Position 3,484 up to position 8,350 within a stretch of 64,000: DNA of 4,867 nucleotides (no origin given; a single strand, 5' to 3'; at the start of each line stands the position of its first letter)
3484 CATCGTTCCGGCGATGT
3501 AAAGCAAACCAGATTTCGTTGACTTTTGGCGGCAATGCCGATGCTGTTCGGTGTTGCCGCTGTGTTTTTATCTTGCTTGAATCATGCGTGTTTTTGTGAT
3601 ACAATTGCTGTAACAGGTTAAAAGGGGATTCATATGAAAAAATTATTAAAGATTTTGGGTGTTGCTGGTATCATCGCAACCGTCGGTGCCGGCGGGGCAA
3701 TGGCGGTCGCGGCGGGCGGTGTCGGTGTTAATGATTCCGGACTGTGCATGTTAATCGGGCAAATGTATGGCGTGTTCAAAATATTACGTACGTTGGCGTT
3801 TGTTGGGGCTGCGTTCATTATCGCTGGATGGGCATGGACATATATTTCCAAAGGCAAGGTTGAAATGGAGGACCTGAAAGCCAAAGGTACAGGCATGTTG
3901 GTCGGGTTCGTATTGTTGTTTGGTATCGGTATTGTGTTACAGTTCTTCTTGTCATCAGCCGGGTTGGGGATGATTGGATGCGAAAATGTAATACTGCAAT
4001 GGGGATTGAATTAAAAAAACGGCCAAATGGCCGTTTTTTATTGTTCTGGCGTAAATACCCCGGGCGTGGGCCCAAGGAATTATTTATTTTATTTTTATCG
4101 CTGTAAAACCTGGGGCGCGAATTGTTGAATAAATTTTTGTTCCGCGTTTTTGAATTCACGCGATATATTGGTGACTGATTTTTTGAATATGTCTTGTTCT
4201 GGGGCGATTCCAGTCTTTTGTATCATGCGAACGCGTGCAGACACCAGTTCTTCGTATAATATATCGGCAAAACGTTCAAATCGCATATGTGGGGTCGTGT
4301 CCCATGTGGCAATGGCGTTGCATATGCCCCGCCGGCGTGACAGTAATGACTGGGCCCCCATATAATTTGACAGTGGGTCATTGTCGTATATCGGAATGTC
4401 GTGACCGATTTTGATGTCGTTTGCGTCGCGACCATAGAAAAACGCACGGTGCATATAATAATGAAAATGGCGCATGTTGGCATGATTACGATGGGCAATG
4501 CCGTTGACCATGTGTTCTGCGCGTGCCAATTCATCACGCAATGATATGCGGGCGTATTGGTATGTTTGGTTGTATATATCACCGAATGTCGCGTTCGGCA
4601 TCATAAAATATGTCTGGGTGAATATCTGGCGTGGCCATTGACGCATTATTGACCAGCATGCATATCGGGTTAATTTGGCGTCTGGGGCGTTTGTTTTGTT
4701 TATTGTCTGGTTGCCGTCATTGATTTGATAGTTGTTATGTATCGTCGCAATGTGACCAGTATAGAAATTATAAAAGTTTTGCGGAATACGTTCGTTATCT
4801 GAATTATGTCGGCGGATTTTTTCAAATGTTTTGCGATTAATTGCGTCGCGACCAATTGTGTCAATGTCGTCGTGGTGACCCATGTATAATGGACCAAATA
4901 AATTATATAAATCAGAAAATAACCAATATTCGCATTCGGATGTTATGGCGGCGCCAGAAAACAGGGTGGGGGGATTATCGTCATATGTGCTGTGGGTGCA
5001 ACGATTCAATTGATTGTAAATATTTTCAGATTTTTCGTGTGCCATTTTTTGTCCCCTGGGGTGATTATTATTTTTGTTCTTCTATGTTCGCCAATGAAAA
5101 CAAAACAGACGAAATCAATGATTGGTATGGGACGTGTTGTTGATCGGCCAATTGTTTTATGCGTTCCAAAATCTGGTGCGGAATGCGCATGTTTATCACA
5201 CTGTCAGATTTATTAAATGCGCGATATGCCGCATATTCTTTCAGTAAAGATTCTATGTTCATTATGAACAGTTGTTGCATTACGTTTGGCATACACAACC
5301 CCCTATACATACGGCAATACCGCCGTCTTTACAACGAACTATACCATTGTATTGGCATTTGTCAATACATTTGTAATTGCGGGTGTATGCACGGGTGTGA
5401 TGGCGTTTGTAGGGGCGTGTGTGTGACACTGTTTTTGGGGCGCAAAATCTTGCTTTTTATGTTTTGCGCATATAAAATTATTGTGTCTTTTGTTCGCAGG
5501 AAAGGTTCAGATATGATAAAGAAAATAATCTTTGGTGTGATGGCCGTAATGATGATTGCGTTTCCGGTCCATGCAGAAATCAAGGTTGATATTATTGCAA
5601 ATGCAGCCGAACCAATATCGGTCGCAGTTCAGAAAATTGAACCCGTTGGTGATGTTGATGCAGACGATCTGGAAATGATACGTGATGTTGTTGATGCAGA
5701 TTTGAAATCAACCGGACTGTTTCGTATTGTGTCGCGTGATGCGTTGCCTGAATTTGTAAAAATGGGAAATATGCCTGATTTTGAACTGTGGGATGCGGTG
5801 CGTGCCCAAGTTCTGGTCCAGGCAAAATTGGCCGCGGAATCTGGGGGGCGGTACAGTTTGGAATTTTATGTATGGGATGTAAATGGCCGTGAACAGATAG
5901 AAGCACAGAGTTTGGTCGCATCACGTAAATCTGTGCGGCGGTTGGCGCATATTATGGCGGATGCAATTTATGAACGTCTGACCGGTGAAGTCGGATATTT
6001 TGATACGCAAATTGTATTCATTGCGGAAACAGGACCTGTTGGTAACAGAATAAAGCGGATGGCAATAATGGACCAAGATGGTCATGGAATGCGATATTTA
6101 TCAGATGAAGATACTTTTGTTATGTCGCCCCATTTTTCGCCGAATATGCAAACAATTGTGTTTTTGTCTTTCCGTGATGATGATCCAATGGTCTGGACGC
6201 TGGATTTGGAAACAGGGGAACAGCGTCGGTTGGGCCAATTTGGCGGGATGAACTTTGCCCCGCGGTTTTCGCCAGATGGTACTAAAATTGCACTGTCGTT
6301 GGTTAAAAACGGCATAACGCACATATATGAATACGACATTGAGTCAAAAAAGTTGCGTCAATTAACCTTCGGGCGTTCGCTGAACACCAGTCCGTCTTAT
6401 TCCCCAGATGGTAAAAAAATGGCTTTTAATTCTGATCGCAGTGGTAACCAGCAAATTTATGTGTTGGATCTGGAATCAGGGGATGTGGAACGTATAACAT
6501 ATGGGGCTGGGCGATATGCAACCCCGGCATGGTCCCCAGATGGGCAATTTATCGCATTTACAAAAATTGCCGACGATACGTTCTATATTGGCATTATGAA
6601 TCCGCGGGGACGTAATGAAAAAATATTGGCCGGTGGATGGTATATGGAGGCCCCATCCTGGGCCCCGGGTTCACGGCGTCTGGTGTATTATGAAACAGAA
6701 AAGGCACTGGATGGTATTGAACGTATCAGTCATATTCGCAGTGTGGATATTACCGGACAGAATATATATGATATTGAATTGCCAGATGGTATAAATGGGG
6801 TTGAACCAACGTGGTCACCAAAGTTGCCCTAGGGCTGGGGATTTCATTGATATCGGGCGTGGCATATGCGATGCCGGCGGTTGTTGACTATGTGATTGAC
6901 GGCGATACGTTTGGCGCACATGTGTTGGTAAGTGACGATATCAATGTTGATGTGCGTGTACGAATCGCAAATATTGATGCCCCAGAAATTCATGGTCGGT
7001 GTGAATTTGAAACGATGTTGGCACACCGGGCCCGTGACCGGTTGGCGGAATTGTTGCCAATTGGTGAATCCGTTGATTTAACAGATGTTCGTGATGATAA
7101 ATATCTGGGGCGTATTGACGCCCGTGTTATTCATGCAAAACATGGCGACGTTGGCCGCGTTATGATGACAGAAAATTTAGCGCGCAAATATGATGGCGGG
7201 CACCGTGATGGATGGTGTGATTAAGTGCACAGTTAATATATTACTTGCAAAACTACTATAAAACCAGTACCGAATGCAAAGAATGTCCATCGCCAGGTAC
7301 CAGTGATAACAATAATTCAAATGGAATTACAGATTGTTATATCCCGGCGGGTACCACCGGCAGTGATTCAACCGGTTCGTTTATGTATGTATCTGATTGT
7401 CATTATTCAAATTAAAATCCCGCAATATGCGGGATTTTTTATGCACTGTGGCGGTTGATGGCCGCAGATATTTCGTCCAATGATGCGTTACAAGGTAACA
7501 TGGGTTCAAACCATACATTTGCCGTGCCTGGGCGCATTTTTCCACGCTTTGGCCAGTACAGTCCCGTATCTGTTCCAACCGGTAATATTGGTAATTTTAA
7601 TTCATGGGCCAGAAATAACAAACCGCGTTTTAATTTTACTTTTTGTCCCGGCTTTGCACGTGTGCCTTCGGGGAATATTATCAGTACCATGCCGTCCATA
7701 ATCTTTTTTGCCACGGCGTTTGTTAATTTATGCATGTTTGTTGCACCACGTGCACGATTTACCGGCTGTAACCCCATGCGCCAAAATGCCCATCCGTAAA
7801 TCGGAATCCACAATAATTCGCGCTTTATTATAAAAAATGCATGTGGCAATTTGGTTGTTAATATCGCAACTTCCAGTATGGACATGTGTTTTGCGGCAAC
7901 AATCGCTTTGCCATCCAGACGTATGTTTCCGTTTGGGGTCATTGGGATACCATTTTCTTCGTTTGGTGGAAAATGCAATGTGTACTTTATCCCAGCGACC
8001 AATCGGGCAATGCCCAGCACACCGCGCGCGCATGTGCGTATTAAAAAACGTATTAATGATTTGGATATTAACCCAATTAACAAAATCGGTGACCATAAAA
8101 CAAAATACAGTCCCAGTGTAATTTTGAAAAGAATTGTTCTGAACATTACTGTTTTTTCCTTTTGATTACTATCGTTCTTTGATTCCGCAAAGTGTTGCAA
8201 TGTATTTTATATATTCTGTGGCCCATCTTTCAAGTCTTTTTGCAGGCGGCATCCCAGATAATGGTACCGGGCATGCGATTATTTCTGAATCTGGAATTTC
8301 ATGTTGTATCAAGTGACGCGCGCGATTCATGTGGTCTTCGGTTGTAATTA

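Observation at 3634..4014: Isolated VirB2/TrbC-like pilin candidate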

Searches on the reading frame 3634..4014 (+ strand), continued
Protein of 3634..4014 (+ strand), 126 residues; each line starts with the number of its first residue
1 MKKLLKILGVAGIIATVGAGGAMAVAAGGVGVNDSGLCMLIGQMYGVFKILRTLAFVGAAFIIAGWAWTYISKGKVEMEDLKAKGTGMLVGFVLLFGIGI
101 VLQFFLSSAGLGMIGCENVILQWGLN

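Call 77: find_related_loci(query=L084:3569-5992:+, collection=metagenome_contigs, flank=10000)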
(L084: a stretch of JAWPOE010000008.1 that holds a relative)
Query L084:3569-5992:+ (808 aa) in metagenome_contigs; peptide patterns used: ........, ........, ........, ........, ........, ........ (x = any residue, [..] = any of these).
97 stretches matched a pattern; 57 encode a relative of the query (tblastn E <= 1e-3); 57 distinct loci.
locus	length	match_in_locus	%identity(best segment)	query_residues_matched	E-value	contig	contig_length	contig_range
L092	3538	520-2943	83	1-808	0e+0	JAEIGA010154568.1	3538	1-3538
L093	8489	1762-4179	82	4-808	0e+0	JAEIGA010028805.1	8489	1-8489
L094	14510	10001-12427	82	1-808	0e+0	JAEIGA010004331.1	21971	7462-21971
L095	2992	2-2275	86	52-808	0e+0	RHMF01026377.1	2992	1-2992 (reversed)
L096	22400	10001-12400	79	7-806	0e+0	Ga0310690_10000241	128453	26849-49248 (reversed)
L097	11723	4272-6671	78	7-806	0e+0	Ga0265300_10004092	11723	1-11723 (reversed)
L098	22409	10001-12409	78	4-806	0e+0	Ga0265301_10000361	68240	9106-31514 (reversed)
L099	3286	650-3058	78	4-806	0e+0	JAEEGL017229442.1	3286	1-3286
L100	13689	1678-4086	78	4-806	0e+0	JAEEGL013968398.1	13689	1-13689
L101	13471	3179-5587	78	4-806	0e+0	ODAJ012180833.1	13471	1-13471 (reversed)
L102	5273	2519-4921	78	4-806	0e+0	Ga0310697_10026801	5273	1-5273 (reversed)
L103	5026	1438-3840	77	4-806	0e+0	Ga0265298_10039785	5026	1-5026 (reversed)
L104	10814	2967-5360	77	7-806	0e+0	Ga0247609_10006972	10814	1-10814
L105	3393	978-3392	76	3-807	0e+0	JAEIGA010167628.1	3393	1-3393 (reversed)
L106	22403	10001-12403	77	4-806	0e+0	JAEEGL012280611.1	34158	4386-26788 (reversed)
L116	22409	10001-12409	75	3-804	0e+0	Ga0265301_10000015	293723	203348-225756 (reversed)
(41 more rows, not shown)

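Call 81: search_protein_families(library=pfam, proteins=[L084:14419-15207:+, L084:15211-16113:+, L084:16113-17054:+, L084:17073-17486:+, L084:17584-18858:+, L084:18851-19549:+, L116:520-2283:+, L116:2288-3430:+, L116:3437-5674:+, L116:5678-7300:+], max_evalue=0.01)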
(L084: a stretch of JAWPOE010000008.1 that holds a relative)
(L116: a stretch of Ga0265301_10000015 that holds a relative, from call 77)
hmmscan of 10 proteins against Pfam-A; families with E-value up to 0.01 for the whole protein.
L084:14419-15207:+ (263 aa): 1 family
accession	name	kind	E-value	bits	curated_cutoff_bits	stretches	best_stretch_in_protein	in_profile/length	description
PF04028.18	DUF374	-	2e-18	66.2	26.8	1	82-145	6-68/69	Domain of unknown function (DUF374)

L084:15211-16113:+ (301 aa): 1 family
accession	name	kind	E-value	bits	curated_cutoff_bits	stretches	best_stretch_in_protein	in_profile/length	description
PF02606.20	LpxK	-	1.3e-64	218.8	27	1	14-300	2-327/328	Tetraacyldisaccharide-1-P 4'-kinase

L084:16113-17054:+ (314 aa): 1 family
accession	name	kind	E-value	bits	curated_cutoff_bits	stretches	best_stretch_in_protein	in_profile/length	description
PF03331.19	LpxC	-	5.7e-70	236.3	27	2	2-141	2-139/268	UDP-3-O-acyl N-acetylglycosamine deacetylase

L084:17073-17486:+ (138 aa): 0 families

L084:17584-18858:+ (425 aa): 1 family
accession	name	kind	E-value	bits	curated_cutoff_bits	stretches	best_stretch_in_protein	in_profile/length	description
PF06864.17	PAP_PilO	-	1.1e-07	31.5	26.7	1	20-359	3-342/419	Pilin accessory protein (PilO)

L084:18851-19549:+ (233 aa): 1 family
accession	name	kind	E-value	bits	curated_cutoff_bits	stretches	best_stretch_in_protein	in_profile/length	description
PF03961.19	FapA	-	0.0056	16.8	31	1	46-148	125-236/272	Flagellar Assembly Protein A beta solenoid domain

L116:520-2283:+ (588 aa): 2 families
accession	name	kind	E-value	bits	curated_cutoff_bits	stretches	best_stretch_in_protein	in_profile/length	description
PF00905.27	Transpeptidase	-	2.8e-61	207.8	22.1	1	254-587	1-298/299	Penicillin binding protein transpeptidase domain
PF03717.20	PBP_dimer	-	1.9e-22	81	24.4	1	57-218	2-178/180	Penicillin-binding Protein dimerisation domain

L116:2288-3430:+ (381 aa): 1 family
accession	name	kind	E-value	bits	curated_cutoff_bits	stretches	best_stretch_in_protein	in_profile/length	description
PF01098.24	FTSW_RODA_SPOVE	-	1.9e-99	333.5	26.4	1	25-372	9-354/356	Cell cycle protein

L116:3437-5674:+ (746 aa): 4 families
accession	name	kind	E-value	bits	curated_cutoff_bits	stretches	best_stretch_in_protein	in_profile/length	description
PF01131.25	Topoisom_bac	-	1.1e-129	433.5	35.1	1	130-538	2-407/411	DNA topoisomerase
PF01751.28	Toprim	-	6.6e-21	74.7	23.1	1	3-115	2-96/96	Toprim domain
PF13368.11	Toprim_C_rpt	-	3.6e-17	62.5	22.3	2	640-684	5-50/57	Topoisomerase C-terminal repeat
PF01396.24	Zn_ribbon_Top1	-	2.9e-13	49.8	32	1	582-616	3-37/39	Topoisomerase DNA binding C4 zinc finger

L116:5678-7300:+ (541 aa): 6 families
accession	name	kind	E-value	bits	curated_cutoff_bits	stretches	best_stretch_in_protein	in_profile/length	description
PF01807.25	Zn_ribbon_DnaG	-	2.6e-38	130.2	24.9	1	6-99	3-96/98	CHC2 zinc finger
PF08275.17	DNAG_N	-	4.5e-34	117.7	26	1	124-244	2-127/128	DNA primase catalytic core, N-terminal domain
PF13662.12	Toprim_4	-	1.7e-16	60.7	25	1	255-316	4-72/85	Toprim domain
PF13155.12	Toprim_2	-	3.3e-16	59.8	22.1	1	255-343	1-88/88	Toprim-like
PF01751.28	Toprim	-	1.5e-11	44.8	23.1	1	255-330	3-93/96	Toprim domain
PF10410.14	DnaB_bind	-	0.0049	17.5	20.6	0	362-407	1-46/56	DnaB-helicase binding domain of primase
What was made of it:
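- Tried and rejected: It is DUF374, lpxK, lpxC, an unknown, a PilO-like gene and an unknown (call 81).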

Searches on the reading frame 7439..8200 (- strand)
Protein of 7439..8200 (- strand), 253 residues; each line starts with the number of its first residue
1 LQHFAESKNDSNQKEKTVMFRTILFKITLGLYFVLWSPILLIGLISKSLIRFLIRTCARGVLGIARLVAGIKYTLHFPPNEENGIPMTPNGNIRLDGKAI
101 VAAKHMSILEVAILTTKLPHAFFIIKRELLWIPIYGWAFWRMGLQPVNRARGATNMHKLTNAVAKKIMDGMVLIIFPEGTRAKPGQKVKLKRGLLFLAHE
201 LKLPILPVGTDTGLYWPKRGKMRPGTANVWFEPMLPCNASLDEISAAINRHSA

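Call 28: search_protein_families(library=pfam, proteins=[window:7439-8200:-], max_evalue=0.01)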
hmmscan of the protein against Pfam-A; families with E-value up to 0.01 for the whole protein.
window:7439-8200:- (253 aa): 1 family
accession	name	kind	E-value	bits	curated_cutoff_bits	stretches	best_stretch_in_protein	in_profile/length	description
PF01553.26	Acyltransferase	-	2.9e-21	76.1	23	1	92-209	9-130/132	Acyltransferase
